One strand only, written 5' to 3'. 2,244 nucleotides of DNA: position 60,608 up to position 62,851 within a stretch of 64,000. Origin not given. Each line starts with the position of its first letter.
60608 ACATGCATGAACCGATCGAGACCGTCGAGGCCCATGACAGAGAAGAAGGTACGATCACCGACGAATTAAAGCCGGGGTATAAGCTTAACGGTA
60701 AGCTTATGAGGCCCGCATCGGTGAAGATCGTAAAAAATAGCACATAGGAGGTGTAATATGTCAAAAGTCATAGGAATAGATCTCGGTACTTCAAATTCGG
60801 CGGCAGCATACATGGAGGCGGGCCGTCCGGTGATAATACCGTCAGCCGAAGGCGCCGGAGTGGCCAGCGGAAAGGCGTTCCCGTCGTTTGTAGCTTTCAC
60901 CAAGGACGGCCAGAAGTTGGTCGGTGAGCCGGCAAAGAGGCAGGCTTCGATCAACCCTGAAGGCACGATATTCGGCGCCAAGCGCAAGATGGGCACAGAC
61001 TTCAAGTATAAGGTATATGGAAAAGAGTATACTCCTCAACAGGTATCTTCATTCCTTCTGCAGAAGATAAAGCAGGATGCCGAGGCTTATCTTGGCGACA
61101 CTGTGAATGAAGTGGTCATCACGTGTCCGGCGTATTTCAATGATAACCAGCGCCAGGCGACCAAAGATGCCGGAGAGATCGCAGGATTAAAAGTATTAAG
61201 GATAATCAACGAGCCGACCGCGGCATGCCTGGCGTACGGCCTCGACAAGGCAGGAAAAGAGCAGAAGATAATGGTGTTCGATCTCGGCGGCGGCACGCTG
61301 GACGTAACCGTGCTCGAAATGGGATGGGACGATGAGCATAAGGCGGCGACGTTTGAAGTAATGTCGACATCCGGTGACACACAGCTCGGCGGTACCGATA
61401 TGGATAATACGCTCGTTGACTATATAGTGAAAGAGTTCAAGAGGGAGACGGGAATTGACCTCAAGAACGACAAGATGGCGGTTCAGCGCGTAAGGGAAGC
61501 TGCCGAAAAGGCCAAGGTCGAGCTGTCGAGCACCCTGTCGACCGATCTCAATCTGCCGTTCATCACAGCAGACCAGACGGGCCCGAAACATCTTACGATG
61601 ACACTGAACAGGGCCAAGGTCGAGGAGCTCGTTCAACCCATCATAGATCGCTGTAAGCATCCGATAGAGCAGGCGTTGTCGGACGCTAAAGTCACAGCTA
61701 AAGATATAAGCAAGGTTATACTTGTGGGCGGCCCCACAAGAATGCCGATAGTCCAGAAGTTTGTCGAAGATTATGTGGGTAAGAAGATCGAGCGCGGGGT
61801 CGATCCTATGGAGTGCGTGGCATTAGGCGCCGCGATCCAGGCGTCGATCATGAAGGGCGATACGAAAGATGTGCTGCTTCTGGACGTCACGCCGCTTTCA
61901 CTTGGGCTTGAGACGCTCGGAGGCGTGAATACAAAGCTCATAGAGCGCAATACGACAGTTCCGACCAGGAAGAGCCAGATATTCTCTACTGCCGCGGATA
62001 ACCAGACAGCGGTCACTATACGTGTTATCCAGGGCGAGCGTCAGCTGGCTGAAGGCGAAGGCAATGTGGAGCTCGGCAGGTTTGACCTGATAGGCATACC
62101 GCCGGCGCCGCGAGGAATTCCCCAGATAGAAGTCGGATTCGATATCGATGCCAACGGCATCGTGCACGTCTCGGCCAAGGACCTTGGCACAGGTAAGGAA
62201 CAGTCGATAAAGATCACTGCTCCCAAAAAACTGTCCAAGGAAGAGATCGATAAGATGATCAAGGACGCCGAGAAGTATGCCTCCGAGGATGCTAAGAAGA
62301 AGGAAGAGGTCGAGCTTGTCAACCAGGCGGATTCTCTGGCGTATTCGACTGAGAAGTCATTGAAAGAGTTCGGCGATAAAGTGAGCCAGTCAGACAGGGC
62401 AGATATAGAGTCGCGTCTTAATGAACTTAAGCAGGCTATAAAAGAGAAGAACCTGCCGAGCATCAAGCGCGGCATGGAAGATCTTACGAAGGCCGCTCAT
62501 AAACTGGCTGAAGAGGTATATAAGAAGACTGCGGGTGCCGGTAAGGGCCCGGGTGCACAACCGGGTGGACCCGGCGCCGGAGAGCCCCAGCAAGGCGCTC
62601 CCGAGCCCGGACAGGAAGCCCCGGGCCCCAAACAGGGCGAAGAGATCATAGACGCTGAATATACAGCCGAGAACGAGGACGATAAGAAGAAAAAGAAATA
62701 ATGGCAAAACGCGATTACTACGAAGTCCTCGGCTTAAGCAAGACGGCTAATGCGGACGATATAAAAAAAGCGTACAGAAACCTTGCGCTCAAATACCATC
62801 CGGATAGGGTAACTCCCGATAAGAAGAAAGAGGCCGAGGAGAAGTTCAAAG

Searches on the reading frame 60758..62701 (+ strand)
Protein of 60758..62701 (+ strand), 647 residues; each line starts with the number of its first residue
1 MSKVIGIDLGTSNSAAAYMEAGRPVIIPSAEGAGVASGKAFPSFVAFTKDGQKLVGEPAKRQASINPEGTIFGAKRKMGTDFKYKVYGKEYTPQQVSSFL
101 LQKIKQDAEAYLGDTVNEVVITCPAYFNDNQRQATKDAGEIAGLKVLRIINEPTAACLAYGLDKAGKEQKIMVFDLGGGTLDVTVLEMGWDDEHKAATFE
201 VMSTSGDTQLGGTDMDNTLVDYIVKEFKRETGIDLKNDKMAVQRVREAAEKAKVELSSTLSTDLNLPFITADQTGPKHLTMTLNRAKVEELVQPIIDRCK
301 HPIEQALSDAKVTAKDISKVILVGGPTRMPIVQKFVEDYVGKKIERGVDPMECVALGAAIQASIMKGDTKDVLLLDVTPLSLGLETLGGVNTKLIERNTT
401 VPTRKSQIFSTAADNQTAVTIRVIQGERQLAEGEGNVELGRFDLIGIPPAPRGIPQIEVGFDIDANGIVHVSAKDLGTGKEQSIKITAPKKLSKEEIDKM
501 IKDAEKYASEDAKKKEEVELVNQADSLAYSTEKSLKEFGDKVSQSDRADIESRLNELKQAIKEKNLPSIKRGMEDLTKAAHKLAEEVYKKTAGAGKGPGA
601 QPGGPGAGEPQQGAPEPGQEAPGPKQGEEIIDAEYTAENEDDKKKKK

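Call 87: find_encoding_contigs(protein=window:60758-62701:+, flank=1000, max_places=8)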
Protein window:60758-62701:+ (647 aa): 3 contigs read that carry it; 3 places shown.
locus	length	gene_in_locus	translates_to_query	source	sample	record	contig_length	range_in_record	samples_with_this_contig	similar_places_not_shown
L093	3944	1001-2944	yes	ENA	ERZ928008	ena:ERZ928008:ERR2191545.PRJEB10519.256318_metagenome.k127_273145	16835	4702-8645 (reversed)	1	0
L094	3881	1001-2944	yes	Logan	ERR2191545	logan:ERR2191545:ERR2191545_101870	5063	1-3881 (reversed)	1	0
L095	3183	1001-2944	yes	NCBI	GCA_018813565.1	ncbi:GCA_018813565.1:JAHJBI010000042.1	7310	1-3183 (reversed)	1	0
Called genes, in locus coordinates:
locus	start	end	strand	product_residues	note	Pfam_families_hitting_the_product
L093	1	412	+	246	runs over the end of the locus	PF03444:WHD_HrcA (weak), PF01628:HrcA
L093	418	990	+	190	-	PF01025:GrpE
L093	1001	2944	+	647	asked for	PF00012:HSP70, PF06723:MreB_Mbl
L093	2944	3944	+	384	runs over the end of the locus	PF00226:DnaJ, PF01556:DnaJ_C, PF15777:Anti-TRAP (faint), PF00684:DnaJ_CXXCXGXG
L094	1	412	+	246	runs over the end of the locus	PF03444:WHD_HrcA (weak), PF01628:HrcA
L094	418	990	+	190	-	PF01025:GrpE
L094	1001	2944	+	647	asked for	PF00012:HSP70, PF06723:MreB_Mbl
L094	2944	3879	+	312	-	?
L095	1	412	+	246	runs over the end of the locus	PF03444:WHD_HrcA (weak), PF01628:HrcA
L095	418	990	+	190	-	PF01025:GrpE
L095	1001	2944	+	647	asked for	PF00012:HSP70, PF06723:MreB_Mbl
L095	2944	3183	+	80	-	PF00226:DnaJ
